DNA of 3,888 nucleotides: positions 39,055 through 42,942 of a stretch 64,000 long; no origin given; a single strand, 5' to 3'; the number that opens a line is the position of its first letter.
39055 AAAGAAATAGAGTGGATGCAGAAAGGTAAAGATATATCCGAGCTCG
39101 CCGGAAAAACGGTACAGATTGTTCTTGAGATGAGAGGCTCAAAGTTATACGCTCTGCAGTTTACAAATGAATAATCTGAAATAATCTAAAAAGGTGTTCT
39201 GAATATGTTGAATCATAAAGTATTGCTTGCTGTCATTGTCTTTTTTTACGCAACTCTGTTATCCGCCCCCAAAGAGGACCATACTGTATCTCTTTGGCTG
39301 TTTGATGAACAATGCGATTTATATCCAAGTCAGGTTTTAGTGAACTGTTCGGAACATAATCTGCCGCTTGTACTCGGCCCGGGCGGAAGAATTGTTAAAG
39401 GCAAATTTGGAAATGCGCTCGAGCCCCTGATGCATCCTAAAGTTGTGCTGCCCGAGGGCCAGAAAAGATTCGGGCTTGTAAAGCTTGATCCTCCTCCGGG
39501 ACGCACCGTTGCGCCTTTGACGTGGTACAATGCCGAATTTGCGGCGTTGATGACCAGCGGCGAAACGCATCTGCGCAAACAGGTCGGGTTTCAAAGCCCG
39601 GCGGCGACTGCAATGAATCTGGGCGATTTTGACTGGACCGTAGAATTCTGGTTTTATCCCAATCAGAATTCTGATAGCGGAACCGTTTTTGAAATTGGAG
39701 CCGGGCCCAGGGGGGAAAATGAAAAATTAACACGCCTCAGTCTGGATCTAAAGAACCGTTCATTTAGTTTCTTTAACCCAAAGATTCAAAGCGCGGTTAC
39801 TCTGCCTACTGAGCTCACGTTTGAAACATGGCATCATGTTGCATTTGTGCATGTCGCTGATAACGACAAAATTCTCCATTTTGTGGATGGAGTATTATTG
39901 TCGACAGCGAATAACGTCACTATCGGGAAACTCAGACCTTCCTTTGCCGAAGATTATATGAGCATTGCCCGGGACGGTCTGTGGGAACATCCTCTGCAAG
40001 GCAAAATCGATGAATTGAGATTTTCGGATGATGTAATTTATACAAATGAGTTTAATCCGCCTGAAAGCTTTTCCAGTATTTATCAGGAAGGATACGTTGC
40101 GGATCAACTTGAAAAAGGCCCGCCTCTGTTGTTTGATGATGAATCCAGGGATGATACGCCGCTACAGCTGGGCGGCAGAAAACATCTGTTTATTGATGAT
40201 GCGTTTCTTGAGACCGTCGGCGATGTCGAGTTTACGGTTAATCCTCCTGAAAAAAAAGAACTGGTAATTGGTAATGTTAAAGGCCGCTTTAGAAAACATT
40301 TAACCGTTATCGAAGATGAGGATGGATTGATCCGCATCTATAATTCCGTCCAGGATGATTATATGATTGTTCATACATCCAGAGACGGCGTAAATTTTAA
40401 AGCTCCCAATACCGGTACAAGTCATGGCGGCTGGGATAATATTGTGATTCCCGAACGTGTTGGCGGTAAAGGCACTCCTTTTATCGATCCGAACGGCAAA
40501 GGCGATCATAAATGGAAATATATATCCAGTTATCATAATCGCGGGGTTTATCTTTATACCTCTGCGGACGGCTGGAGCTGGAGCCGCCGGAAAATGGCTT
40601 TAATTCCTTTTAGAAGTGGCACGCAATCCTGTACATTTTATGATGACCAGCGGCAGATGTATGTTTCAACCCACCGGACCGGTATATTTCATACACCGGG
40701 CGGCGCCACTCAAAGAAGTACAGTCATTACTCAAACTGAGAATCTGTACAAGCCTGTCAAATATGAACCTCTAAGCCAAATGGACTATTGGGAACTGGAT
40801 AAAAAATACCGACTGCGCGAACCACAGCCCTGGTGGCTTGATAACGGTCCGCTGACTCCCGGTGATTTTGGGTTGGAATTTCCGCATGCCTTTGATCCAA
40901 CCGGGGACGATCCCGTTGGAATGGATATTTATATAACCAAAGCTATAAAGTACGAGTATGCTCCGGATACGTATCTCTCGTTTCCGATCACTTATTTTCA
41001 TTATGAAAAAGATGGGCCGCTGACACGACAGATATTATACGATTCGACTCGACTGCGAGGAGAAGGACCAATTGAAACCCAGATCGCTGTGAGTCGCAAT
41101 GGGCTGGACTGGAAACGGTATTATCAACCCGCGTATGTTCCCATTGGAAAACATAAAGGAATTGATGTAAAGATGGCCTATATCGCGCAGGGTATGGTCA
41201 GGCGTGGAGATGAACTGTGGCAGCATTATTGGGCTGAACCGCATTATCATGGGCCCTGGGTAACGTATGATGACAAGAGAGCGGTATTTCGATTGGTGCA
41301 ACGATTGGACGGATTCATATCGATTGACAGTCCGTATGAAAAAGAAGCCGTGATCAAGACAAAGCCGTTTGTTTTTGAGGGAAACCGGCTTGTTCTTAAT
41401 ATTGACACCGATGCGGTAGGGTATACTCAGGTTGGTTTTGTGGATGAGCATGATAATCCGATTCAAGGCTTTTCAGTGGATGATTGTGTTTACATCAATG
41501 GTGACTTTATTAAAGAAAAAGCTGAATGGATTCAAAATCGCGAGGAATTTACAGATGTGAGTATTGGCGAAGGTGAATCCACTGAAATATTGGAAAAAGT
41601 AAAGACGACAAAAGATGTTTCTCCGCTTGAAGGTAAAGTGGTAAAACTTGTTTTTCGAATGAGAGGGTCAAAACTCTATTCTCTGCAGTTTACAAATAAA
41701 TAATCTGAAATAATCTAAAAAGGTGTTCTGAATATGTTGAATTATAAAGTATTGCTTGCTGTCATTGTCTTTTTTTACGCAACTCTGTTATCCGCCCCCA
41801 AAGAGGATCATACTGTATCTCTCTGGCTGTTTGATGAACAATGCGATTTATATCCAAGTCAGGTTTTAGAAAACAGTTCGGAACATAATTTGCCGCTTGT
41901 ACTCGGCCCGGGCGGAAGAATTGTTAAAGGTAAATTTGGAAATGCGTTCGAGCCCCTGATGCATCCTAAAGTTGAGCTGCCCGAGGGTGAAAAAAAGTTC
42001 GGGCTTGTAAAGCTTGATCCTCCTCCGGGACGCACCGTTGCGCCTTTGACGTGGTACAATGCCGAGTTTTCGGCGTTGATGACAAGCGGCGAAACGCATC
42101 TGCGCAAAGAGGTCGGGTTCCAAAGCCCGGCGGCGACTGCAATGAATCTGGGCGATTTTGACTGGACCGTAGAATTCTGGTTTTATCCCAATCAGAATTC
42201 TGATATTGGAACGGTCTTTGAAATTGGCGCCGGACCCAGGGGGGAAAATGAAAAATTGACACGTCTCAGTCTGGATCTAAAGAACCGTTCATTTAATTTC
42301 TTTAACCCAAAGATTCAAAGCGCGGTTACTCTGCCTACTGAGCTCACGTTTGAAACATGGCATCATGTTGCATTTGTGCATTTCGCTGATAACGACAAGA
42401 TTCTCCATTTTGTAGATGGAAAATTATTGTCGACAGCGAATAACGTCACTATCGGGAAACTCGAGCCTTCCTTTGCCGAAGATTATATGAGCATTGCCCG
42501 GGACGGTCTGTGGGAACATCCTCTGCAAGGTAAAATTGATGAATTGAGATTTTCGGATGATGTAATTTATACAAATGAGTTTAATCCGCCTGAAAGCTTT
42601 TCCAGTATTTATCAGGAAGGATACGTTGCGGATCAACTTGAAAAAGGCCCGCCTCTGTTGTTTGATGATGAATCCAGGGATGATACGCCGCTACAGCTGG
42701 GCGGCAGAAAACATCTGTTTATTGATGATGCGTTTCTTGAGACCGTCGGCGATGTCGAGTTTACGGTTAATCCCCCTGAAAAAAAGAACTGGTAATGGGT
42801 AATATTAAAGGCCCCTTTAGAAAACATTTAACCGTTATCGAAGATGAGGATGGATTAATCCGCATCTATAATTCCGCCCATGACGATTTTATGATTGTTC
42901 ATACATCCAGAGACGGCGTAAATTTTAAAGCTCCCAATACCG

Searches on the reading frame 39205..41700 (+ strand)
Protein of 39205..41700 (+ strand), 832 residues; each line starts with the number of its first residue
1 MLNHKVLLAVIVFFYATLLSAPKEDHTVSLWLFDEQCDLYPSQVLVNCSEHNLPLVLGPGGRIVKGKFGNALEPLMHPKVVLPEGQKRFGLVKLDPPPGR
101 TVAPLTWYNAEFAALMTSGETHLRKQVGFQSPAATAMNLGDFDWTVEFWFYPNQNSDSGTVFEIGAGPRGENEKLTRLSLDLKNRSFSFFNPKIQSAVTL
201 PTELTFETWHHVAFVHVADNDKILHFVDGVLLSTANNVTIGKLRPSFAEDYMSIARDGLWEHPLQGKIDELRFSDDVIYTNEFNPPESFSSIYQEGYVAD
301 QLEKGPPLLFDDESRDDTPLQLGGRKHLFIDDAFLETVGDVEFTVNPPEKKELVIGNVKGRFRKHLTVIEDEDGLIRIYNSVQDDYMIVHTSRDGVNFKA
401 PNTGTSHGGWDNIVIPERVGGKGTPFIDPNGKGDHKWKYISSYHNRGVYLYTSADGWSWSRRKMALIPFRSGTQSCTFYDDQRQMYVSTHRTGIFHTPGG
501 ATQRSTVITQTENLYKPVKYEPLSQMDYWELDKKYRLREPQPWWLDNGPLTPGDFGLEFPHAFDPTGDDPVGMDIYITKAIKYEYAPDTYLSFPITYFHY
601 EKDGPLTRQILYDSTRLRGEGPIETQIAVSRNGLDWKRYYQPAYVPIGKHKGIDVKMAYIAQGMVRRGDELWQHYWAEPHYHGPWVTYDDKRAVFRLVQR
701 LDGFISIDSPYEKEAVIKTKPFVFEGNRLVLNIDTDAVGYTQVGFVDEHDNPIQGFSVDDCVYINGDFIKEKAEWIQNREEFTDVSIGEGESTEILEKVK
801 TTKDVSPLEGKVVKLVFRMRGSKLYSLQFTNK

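Call 75: search_protein_families(library=pfam, proteins=[window:39205-41700:+], max_evalue=0.00001)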
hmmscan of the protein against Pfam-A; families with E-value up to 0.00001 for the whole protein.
window:39205-41700:+ (832 aa): 1 family
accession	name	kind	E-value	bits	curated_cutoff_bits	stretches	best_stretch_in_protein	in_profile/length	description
PF13385.13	Laminin_G_3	-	1.9e-12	48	27.6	1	139-278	14-145/151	Concanavalin A-like lectin/glucanases superfamily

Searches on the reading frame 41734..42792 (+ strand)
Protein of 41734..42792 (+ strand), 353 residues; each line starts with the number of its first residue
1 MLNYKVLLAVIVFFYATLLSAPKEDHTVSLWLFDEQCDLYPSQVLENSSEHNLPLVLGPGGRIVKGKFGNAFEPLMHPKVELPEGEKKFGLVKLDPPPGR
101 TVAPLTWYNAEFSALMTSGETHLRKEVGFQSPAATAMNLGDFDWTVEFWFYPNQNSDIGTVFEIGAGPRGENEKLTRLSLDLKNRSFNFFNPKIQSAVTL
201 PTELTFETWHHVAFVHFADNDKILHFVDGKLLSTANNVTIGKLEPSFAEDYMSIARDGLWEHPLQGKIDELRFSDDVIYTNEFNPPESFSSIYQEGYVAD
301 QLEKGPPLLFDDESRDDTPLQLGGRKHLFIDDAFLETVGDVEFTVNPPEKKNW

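Call 75: search_protein_families(library=pfam, proteins=[window:41734-42792:+], max_evalue=0.00001)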
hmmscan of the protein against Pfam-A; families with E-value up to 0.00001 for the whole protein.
window:41734-42792:+ (353 aa): 1 family
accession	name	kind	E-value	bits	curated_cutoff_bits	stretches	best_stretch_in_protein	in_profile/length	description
PF13385.13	Laminin_G_3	-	3e-12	47.4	27.6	1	139-278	14-145/151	Concanavalin A-like lectin/glucanases superfamily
